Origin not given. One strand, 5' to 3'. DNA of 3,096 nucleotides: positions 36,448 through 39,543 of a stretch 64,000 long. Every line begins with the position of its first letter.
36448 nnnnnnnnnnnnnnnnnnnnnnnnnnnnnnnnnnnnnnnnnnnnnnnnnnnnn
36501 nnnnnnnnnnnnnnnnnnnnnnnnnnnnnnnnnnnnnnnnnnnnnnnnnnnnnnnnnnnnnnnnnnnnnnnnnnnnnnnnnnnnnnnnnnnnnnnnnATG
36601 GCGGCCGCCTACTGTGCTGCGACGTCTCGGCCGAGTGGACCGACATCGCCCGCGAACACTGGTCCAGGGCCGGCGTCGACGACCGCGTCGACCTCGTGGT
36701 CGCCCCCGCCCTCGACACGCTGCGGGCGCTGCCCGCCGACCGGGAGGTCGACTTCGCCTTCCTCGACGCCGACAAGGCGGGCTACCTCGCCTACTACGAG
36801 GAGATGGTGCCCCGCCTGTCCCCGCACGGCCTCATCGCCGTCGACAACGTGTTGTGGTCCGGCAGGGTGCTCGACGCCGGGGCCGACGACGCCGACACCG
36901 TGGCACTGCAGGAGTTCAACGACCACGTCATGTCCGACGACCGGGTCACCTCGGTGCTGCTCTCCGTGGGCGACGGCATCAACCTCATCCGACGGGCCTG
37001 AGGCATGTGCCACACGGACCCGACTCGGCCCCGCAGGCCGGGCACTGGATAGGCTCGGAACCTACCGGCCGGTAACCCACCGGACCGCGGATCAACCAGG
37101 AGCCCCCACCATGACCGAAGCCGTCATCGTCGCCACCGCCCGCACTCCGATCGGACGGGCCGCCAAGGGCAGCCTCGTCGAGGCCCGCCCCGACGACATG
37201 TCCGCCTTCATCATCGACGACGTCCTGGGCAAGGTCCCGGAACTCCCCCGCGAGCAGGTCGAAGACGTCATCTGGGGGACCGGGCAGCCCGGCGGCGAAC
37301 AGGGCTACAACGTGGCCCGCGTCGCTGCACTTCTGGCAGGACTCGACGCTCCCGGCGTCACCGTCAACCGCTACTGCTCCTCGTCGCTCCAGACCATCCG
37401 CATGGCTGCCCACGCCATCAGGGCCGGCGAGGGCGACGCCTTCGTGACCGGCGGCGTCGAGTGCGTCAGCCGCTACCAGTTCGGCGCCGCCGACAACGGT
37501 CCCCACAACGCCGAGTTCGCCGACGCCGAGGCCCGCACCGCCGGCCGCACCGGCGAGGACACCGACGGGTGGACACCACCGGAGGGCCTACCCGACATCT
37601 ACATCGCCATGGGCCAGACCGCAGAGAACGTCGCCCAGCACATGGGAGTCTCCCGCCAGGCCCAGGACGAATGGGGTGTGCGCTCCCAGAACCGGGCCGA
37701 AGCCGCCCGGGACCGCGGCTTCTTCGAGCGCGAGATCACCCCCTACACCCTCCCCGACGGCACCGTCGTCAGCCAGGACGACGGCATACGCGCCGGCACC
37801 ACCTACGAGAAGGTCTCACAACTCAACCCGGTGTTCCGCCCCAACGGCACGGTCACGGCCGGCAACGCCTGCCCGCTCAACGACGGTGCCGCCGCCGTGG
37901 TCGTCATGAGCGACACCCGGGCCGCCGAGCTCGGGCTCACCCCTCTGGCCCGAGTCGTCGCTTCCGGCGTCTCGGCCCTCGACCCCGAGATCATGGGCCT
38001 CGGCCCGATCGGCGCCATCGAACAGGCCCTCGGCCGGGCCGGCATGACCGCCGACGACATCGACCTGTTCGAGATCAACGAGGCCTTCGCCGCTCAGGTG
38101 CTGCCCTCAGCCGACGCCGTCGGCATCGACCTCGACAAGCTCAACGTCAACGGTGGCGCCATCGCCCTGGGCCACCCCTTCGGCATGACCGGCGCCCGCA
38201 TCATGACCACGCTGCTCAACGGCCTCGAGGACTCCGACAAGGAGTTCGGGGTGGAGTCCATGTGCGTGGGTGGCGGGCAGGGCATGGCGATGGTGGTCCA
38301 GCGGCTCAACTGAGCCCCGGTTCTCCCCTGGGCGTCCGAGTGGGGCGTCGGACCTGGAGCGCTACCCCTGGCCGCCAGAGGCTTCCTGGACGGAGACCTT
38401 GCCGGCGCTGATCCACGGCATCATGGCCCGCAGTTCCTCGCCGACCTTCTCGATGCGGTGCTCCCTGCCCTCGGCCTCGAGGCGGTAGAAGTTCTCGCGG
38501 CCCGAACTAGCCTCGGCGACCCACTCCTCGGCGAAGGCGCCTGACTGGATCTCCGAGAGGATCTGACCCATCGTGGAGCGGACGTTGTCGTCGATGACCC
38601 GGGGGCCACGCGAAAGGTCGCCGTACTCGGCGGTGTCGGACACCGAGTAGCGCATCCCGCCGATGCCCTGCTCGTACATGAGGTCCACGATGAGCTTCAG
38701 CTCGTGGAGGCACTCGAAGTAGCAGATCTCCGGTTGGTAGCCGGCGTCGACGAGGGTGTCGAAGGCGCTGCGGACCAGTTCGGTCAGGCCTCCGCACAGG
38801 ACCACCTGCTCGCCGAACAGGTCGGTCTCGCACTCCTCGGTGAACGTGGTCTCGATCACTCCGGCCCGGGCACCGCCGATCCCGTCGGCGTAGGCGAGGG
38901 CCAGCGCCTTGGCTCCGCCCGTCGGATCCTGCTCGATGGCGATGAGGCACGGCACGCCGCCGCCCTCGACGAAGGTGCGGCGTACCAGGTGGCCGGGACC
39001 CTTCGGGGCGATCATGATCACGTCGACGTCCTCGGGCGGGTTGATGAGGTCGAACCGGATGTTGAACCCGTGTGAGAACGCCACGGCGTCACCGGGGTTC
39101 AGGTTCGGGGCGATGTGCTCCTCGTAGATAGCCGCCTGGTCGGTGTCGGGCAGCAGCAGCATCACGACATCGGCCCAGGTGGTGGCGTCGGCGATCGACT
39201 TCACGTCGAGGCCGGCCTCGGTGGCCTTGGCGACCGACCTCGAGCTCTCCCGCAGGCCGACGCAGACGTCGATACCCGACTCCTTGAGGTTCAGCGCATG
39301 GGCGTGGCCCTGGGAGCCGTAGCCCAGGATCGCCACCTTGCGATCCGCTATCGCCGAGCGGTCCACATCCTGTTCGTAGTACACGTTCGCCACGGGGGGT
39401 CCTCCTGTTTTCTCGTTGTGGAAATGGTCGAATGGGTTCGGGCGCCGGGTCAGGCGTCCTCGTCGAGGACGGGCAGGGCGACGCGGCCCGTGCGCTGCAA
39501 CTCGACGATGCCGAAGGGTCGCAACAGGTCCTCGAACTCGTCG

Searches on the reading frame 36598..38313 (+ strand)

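Call 9: search_protein_families(library=pfam, proteins=[window:36598-38313:+], max_evalue=0.001)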
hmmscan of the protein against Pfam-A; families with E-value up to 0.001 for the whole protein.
window:36598-38313:+ (571 aa): 3 families
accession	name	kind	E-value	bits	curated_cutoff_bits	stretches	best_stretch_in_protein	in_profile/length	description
PF00108.29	Thiolase_N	-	1.1e-66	225.3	26.4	1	176-439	2-259/260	Thiolase, N-terminal domain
PF02803.24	Thiolase_C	-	4.7e-48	162.3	27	1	447-569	1-123/123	Thiolase, C-terminal domain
PF00109.32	ketoacyl-synt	-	4.5e-08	33.4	20.8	1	239-302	154-217/252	Beta-ketoacyl synthase, N-terminal domain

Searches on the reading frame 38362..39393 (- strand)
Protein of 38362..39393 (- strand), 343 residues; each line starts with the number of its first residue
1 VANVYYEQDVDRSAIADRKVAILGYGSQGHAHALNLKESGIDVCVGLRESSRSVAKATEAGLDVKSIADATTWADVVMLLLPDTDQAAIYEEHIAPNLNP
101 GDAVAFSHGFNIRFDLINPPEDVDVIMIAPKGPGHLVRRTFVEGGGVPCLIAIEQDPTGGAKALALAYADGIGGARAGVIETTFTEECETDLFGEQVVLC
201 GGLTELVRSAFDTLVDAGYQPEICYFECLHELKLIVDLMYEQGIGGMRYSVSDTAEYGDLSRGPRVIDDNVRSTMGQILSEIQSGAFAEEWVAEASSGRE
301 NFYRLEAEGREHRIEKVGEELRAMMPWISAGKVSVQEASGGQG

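Call 9: search_protein_families(library=pfam, proteins=[window:38362-39393:-], max_evalue=0.001)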
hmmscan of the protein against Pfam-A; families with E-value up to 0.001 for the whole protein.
window:38362-39393:- (343 aa): 5 families
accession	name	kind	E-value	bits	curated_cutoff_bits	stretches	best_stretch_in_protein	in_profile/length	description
PF07991.19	KARI_N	-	1.9e-74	249.2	20.6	1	15-178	2-165/165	Acetohydroxy acid isomeroreductase, NADPH-binding domain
PF01450.25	KARI_C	-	4.3e-62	209.1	29.1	1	184-327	1-144/144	Ketol-acid reductoisomerase, C-terminal domain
PF03446.21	NAD_binding_2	-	1.4e-06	28.9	21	1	19-104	1-89/161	NAD binding domain of 6-phosphogluconate dehydrogenase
PF02826.25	2-Hacid_dh_C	-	1.5e-06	28.2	25.1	1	9-86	28-104/178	D-isomer specific 2-hydroxyacid dehydrogenase, NAD binding domain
PF03807.23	F420_oxidored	-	2.2e-06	28.6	21.6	1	19-92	1-78/94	NADP oxidoreductase coenzyme F420-dependent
